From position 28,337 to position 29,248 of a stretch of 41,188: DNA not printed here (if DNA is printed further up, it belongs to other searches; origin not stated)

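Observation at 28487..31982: Orphan tandem BMC-domain shell-like protein, translationally coupled to an APH-family kinase and glmS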

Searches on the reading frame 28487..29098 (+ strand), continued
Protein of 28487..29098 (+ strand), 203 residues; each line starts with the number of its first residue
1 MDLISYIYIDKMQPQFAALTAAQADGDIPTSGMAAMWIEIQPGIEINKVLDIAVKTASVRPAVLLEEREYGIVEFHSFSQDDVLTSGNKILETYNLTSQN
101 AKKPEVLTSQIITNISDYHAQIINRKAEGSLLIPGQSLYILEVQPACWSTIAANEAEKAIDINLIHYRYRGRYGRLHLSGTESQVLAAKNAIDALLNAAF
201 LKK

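Call 19: predict_structure(alignment_id=A1)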
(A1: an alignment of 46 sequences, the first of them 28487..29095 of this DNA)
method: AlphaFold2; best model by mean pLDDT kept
length: 203 residues; sequences in the alignment: 46
mean_pLDDT: 95.8   pTM: 0.90
mean pLDDT of the five models: 95.8, 95.4, 95.0, 94.1, 93.4
residues with pLDDT >= 90: 193; 70-90: 6; 50-70: 2; < 50: 2
segments of 3 or more residues with pLDDT < 50: none
pLDDT, mean of each block of 10 residues (from residue 1): 97 98 95 98 96 98 95 98 99 96 96 98 94 98 98 98 96 96 98 88 44
secondary structure, 60 per line:
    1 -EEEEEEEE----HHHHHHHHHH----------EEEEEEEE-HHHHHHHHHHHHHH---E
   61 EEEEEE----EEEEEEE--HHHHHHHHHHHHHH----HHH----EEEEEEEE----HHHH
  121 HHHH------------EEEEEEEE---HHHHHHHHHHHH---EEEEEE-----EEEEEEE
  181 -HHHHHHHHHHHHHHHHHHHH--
elements in order: E2-9 H14-23 E34-41 H43-56 E60-66 E71-77 H80-93 E105-112 H117-124 E137-144 H148-159 E163-168 E174-180 H182-201

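Call 23: fold_search(model_id=the predicted structure, library=pdb)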
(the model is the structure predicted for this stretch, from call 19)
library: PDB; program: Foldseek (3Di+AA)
matches with E <= 10: 1076; with E <= 0.001: 83
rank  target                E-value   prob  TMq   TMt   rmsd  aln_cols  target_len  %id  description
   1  5v75_C                5.1e-26  1.00  0.96  0.97   1.0       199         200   43  Structure of Haliangium ochraceum BMC-T HO-5816 (released 2017-06-21)
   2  5lsr_B                6.4e-26  1.00  0.94  0.93   1.0       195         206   45  Carboxysome shell protein CcmP from Synechococcus elongatus PCC 7942 (released 2017-04-12)
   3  5lsr_A                7.6e-26  1.00  0.94  0.93   1.0       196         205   45  Carboxysome shell protein CcmP from Synechococcus elongatus PCC 7942 (released 2017-04-12)
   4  5v75_B                1.3e-25  1.00  0.94  0.96   1.0       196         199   44  Structure of Haliangium ochraceum BMC-T HO-5816 (released 2017-06-21)
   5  5v75_A                1.5e-25  1.00  0.94  0.97   1.0       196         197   44  Structure of Haliangium ochraceum BMC-T HO-5816 (released 2017-06-21)
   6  6mzu_A                1.8e-25  1.00  0.94  0.95   1.0       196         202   44  Cryo-EM structure of the HO BMC shell: BMC-TD focused structure, closed state (released 2019-03-13)
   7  4ht5_B                1.9e-25  1.00  0.95  0.95   0.9       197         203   45  CO2 concentrating mechanism protein P, CcmP form 1 (released 2013-04-17)
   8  6mzu_F                5.1e-25  1.00  0.94  0.95   1.0       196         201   44  Cryo-EM structure of the HO BMC shell: BMC-TD focused structure, closed state (released 2019-03-13)
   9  4ht5_A                6.8e-25  1.00  0.95  0.95   0.9       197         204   45  CO2 concentrating mechanism protein P, CcmP form 1 (released 2013-04-17)
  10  5v75_D                8.6e-25  1.00  0.94  0.96   1.0       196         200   44  Structure of Haliangium ochraceum BMC-T HO-5816 (released 2017-06-21)
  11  5l39_A                9.7e-25  1.00  0.95  0.93   1.1       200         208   39  The structure of the fused permuted hexameric shell protein MSM0275 from the RMM microcompartment (released 2016-12-14)
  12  5lt5_B                1.3e-24  1.00  0.94  0.93   0.9       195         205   45  Carboxysome shell protein CcmP from Synechococcus elongatus PCC 7942 (released 2017-04-12)
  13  5l39_B                1.5e-24  1.00  0.96  0.93   1.0       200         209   39  The structure of the fused permuted hexameric shell protein MSM0275 from the RMM microcompartment (released 2016-12-14)
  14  7dhq_C                8.7e-24  1.00  0.97  0.96   1.0       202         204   38  Structure of Halothiobacillus neapolitanus Microcompartments Protein CsoS1D (released 2021-08-25)
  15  5v76_A                9.2e-24  1.00  0.95  0.94   1.0       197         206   38  Structure of Haliangium ochraceum BMC-T HO-3341 (released 2017-06-21)
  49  5dih_B                1.4e-05  1.00  0.53  0.54   7.1       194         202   15  Structure of Haliangium ochraceum BMC-T HO-5812 (released 2016-02-03)
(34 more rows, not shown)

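Call 31: search_protein_families(library=pfam, proteins=[L019:5856-6302:+, L019:6349-9303:+, L019:9656-10348:+, L019:10578-12293:+, L019:12377-13012:+, L013:2604-3755:+, L009:10531-12576:+, L015:2077-4608:+, L069:10859-12385:+, L078:7812-9935:+], max_evalue=0.001)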
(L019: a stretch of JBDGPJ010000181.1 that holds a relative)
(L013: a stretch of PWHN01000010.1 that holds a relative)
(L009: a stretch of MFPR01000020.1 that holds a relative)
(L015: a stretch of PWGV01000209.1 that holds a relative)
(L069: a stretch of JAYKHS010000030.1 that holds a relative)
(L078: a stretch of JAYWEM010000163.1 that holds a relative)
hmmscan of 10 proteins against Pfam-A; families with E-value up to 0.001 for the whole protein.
L019:5856-6302:+ (148 aa): 0 families

L019:6349-9303:+ (984 aa): 9 families
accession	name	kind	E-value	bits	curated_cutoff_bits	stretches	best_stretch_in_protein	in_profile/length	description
PF13428.12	TPR_14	-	8.1e-12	45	23.5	0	754-792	4-42/44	Tetratricopeptide repeat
PF07719.23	TPR_2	-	2.1e-08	34.1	27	0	681-711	4-34/34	Tetratricopeptide repeat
PF13432.12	TPR_16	-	3.1e-08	34.4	32.7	0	747-785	27-65/65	Tetratricopeptide repeat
PF14559.12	TPR_19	-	2.3e-07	31.5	25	0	835-891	2-57/68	Tetratricopeptide repeat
PF13414.12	TPR_11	-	7.7e-07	29.1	26.8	0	758-793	1-36/42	TPR repeat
PF13371.12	TPR_9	-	3e-05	24.4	35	0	754-791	32-69/73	Tetratricopeptide repeat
PF13424.12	TPR_12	-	3.8e-05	24.2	30.1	0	651-708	16-75/77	Tetratricopeptide repeat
PF13181.12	TPR_8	-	0.00031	21.1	25.7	0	754-783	4-33/34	Tetratricopeptide repeat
PF03704.23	BTAD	-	0.00083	20.2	22.1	0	757-790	68-101/146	Bacterial transcriptional activator domain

L019:9656-10348:+ (230 aa): 1 family
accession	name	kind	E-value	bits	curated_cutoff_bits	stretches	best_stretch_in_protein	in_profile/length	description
PF10502.14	Peptidase_S26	-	5.6e-31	108.2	22.9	1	33-134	17-112/168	Signal peptidase, peptidase S26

L019:10578-12293:+ (571 aa): 2 families
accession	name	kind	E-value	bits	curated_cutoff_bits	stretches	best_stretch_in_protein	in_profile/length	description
PF00905.27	Transpeptidase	-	1.3e-71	241.7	22.1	1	248-555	2-299/299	Penicillin binding protein transpeptidase domain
PF03717.20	PBP_dimer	-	1.5e-13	52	24.4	1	55-195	3-158/180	Penicillin-binding Protein dimerisation domain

L019:12377-13012:+ (211 aa): 1 family
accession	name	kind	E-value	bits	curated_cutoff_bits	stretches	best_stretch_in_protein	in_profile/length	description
PF02561.19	FliS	-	9.3e-40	135.9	26.7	1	7-119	2-114/115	Flagellar protein FliS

L013:2604-3755:+ (383 aa): 6 families
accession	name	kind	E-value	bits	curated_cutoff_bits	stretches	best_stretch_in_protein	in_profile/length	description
PF00534.26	Glycos_transf_1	-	1e-40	139.5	26.4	1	201-366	6-172/172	Glycosyl transferases group 1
PF13692.12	Glyco_trans_1_4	-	5.3e-32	111.5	27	1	212-351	3-141/142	Glycosyl transferases group 1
PF13579.12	Glyco_trans_4_4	-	6.8e-14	52.9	29.7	1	14-171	1-150/158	Glycosyl transferase 4-like domain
PF13439.12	Glyco_transf_4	-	7.4e-14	52.6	28.5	1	14-172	2-157/170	Glycosyltransferase Family 4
PF13524.12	Glyco_trans_1_2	-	2.6e-09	37.6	25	1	237-381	10-143/144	Glycosyl transferase-like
PF13477.12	Glyco_trans_4_2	-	8.5e-09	36.1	23.4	1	70-152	56-135/139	Glycosyl transferase 4-like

L009:10531-12576:+ (681 aa): 3 families
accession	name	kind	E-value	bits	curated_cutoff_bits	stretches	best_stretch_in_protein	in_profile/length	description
PF00501.34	AMP-binding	-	6.5e-87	292.3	29.9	1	123-514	8-384/384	AMP-binding enzyme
PF13193.12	AMP-binding_C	-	6.3e-28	97.9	24.5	1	567-645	1-76/76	AMP-binding enzyme C-terminal domain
PF16177.11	ACAS_N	-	3e-22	78.6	27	1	62-115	1-55/55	Acetyl-coenzyme A synthetase N-terminus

L015:2077-4608:+ (843 aa): 3 families
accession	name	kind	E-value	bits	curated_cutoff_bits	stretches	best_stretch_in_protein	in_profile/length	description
PF00266.25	Aminotran_5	-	9.9e-29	100.9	21.5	1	54-313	40-299/371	Aminotransferase class-V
PF01979.26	Amidohydro_1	-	5.6e-16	59.2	25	1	442-823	1-345/345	Amidohydrolase family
PF07969.17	Amidohydro_3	-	1.1e-14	55.2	29.7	2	743-823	405-471/472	Amidohydrolase family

L069:10859-12385:+ (508 aa): 0 families

L078:7812-9935:+ (707 aa): 29 families (the best 25 are shown)
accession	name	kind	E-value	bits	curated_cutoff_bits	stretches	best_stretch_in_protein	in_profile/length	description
PF00005.33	ABC_tran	-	2.8e-51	174.2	25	2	403-531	3-136/137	ABC transporter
PF12848.13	ABC_tran_Xtn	-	2.3e-19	69.7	25.9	1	288-364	2-76/85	ABC transporter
PF13304.12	AAA_21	-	1e-16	62.3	27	1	88-121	3-49/304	AAA domain, putative AbiEii toxin, Type IV TA system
PF16326.10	ABC_tran_CTD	-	4.6e-11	43.2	32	1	644-699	5-60/69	ABC transporter C-terminal domain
PF13191.12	AAA_16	-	4e-09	37.6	32.6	1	87-245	27-140/167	AAA ATPase domain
PF02463.25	SMC_N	-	2.3e-08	34.2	40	0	503-570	136-208/220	RecF/RecN/SMC N terminal domain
PF13401.12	AAA_22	-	5.6e-08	33.6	27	0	414-462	8-33/130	AAA domain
PF13555.12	AAA_29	-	6.5e-08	32.7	27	0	74-111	12-49/61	P-loop containing region of AAA domain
PF25199.1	nSTAND_NTPase5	-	2.5e-07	31.1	34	0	54-119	10-76/145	Novel STAND NTPase 5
PF13604.12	AAA_30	-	3.1e-07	30.8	27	0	409-462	15-63/191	AAA domain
PF05729.18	NACHT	-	7.8e-07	29.5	26.7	0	414-443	3-32/167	NACHT domain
PF13521.12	AAA_28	-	1.2e-06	29.3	27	0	86-149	1-71/164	AAA domain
PF13476.12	AAA_23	-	3.4e-06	28.3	27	0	415-439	23-47/201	AAA domain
PF02367.23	TsaE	-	4.8e-06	27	26.6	0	81-109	18-46/128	Threonylcarbamoyl adenosine biosynthesis protein TsaE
PF01926.29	MMR_HSR1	-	6.1e-06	26.8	21.9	0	413-440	1-25/113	50S ribosome-binding GTPase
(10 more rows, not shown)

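Call 38: find_related_loci(query=A2, collection=metagenome_contigs, flank=10000)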
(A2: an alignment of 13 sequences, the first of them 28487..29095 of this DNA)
Query A2 (203 aa) in metagenome_contigs; peptide patterns used: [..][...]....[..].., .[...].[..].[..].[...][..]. (x = any residue, [..] = any of these).
599 stretches matched a pattern (row limit reached: there are more); 544 encode a relative of the query (tblastn E <= 1e-3); the best 80 are kept; 80 distinct loci.
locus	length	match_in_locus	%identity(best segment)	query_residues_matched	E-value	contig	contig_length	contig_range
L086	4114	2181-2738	59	1-185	3e-73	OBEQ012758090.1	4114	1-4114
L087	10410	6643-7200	58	1-185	1e-72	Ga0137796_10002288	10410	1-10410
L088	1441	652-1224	47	1-191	1e-64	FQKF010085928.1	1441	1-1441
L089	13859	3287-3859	46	1-191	6e-61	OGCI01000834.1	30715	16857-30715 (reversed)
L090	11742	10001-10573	47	1-191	2e-60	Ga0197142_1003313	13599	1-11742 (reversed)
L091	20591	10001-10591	45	1-197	1e-60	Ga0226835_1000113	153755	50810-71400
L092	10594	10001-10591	45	1-197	1e-60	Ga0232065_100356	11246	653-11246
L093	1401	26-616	45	1-197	9e-64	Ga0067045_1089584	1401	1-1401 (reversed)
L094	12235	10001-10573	46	1-191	3e-60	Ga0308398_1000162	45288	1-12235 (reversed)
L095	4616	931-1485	48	1-185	2e-60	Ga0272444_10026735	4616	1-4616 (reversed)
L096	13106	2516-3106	45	1-197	2e-60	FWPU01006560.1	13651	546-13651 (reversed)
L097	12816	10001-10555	48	1-185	4e-60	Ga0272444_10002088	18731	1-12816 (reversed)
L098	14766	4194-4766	48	6-195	8e-60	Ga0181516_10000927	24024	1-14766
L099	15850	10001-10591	44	2-198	8e-60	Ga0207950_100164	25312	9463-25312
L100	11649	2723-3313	44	2-198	8e-60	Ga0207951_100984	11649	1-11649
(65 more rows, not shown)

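Call 42: find_encoding_contigs(protein=P0001, flank=10000, max_places=3)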
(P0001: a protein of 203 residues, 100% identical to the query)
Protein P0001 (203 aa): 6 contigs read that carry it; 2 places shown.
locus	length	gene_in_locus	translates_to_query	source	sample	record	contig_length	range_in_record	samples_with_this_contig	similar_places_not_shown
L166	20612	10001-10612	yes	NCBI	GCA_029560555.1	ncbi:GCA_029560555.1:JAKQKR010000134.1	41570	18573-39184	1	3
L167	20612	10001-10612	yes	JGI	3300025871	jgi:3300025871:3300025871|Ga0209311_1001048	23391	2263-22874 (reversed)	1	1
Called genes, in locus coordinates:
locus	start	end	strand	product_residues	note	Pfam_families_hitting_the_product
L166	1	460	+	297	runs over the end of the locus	PF01509:TruB_N, PF16198:TruB_C_2 (weak)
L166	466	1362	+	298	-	PF06574:FAD_syn, PF01467:CTP_transf_like (weak), PF01687:Flavokinase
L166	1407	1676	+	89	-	PF00312:Ribosomal_S15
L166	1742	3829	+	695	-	PF01138:RNase_PH, PF03725:RNase_PH_C, PF03726:PNPase, PF01138:RNase_PH, PF00013:KH_1, PF00575:S1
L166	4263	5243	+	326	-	PF20511:PMI_typeI_cat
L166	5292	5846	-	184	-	PF02357:NusG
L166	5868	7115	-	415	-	PF16491:Peptidase_M48_N, PF01435:Peptidase_M48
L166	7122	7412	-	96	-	-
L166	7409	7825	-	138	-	PF07238:PilZ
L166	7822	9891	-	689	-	-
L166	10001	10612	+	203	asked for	PF27545:CsoS1D_N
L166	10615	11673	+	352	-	PF01636:APH, PF02958:EcKL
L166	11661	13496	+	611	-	PF13522:GATase_6, PF13537:GATase_7, PF01380:SIS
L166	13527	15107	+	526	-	PF01145:Band_7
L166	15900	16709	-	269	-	PF08241:Methyltransf_11 (weak), PF13649:Methyltransf_25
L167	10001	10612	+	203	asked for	PF27545:CsoS1D_N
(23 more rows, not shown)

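Call 68: search_solved_structures(query=window:28487-29095:+, max_evalue=1e-45, show_alignments=4)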
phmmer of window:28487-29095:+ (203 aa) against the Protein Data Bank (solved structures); distinct sequences matched with E-value up to 1e-45: 4.
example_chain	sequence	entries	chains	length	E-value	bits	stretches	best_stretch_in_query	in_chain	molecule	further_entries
6n07_A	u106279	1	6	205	2.4e-54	187.3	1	3-197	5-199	Microcompartments protein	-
5v74_A8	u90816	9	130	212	2.6e-54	187.1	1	3-197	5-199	Microcompartments protein | Microcompartments protein HO-5816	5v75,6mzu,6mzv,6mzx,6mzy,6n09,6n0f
5lsr_A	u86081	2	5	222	8.9e-52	178.9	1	2-196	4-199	CcmP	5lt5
4ht5_A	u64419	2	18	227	9.6e-52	178.8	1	2-196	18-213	CO2 concentrating mechanism protein P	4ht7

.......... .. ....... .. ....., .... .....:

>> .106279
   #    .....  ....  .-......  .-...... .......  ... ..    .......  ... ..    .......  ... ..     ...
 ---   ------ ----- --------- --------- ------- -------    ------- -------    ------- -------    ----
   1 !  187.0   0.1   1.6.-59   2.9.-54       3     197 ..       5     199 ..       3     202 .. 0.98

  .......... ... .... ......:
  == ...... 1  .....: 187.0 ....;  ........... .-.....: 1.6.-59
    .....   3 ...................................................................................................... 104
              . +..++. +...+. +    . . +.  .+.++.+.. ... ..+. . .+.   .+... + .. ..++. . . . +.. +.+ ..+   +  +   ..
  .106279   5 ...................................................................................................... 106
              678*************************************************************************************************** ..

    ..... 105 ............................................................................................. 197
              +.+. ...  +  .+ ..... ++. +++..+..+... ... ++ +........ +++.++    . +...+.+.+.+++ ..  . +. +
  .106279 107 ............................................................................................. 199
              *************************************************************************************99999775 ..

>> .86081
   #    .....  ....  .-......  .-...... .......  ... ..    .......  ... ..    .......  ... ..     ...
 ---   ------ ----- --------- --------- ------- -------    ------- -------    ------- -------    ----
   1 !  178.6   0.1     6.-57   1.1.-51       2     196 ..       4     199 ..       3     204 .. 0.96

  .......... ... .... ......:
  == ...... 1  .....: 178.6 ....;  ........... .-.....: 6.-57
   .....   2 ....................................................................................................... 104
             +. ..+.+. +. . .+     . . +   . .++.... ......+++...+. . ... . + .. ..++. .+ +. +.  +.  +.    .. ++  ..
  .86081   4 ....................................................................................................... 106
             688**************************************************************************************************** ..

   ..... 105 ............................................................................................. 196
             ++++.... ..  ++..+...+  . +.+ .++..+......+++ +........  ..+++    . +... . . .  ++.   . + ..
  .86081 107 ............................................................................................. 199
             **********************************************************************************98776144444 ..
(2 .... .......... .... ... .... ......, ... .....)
